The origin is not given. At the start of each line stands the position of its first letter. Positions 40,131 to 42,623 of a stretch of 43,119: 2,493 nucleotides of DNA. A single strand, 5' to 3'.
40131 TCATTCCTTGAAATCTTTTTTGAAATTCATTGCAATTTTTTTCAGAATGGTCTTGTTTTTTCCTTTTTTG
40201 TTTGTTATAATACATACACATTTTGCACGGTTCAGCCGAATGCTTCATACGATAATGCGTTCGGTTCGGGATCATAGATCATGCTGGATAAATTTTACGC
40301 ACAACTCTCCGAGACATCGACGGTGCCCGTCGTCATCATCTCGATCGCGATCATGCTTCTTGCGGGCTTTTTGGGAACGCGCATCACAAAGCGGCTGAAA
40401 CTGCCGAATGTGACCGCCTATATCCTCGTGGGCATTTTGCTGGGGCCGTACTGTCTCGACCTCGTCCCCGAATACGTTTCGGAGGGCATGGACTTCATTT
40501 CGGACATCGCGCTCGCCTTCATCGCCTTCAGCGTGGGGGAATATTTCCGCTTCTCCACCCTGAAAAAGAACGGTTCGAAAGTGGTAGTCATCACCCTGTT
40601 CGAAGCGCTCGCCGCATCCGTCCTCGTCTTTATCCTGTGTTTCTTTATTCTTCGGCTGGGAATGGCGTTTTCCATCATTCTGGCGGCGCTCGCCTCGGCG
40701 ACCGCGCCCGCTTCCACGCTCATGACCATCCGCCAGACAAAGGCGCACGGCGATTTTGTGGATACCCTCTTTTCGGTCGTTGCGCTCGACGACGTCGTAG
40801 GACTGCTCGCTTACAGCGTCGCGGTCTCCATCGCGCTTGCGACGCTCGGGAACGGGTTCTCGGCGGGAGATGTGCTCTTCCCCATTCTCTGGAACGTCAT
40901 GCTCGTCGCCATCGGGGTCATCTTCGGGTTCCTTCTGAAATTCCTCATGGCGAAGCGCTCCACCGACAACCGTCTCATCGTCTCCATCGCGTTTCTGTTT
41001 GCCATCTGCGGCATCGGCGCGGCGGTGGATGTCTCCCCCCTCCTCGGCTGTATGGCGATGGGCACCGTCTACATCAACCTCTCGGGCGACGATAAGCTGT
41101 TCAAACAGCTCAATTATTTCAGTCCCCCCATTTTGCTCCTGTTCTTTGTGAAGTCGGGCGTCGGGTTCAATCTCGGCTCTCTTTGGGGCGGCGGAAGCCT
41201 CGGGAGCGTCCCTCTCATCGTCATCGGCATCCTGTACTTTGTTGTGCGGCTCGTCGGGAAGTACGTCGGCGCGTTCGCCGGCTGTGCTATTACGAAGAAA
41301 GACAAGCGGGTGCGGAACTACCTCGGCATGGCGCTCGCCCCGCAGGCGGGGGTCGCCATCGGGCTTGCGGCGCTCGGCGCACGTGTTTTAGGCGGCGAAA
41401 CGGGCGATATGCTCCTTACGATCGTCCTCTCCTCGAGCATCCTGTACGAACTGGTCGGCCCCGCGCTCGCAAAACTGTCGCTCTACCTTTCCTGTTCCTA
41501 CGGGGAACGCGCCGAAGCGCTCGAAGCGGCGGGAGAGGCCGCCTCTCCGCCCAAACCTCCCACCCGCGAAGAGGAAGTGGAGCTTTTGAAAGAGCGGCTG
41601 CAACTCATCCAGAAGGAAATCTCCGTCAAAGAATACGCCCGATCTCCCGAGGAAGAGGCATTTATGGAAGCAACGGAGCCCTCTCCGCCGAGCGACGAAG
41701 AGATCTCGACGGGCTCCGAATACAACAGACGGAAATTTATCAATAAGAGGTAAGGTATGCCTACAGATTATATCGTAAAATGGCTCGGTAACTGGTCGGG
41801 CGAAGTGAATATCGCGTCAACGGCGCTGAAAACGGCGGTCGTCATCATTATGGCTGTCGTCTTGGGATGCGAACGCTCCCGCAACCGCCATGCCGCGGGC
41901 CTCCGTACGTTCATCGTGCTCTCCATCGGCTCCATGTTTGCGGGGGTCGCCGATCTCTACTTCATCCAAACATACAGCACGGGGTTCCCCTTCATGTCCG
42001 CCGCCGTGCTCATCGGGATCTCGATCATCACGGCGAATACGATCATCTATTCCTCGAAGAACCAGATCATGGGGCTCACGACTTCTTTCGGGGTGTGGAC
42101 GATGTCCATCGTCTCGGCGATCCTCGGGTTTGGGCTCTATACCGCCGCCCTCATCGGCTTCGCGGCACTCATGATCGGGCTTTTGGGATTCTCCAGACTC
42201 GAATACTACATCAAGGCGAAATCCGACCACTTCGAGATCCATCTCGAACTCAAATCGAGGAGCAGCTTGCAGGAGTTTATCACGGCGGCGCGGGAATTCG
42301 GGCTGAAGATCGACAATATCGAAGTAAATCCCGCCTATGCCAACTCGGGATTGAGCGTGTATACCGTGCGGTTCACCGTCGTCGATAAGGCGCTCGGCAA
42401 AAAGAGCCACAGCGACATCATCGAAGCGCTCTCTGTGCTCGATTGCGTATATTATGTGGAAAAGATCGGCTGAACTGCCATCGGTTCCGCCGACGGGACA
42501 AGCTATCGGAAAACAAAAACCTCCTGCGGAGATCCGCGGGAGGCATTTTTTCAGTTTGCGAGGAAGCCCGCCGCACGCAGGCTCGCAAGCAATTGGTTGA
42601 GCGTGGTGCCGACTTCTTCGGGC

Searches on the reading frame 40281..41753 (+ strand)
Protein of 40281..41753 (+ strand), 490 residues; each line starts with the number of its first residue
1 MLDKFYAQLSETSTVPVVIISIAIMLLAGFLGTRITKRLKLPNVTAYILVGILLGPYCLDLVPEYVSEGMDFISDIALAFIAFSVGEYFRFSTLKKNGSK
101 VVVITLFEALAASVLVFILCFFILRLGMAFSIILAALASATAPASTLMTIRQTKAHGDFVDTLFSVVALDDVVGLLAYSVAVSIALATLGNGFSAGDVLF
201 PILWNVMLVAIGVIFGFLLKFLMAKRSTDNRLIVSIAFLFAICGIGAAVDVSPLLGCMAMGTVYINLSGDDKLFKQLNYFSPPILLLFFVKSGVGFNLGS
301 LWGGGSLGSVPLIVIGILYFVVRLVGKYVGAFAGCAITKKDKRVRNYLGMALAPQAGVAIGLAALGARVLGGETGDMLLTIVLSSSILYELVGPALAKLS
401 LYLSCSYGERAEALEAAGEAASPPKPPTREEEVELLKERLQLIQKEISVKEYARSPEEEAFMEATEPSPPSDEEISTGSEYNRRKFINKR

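Call 49: search_protein_families(library=pfam, proteins=[window:40281-41753:+], max_evalue=0.001)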
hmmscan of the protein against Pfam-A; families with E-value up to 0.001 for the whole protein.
window:40281-41753:+ (490 aa): 2 families
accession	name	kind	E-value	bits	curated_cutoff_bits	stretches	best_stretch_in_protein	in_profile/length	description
PF00999.27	Na_H_Exchanger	-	9e-34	117.4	26.2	1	25-388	4-364/375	Sodium/hydrogen exchanger, transmembrane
PF03601.19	Cons_hypoth698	-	9.5e-05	21.9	24.5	1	19-187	4-170/304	Conserved hypothetical protein 698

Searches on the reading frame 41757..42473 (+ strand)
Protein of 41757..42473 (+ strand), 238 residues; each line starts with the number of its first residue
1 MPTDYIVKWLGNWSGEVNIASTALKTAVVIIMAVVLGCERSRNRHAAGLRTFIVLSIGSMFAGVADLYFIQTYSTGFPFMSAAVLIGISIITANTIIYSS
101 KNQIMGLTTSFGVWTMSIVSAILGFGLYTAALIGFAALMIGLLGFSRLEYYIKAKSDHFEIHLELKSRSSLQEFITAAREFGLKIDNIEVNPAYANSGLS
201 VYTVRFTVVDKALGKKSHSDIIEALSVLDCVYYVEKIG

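Call 49: search_protein_families(library=pfam, proteins=[window:41757-42473:+], max_evalue=0.001)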
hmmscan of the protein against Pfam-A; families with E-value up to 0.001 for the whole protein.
window:41757-42473:+ (238 aa): 1 family
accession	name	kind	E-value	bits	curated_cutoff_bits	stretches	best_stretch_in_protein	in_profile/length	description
PF02308.21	MgtC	-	1.4e-19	71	31.4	1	28-149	3-119/121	MgtC family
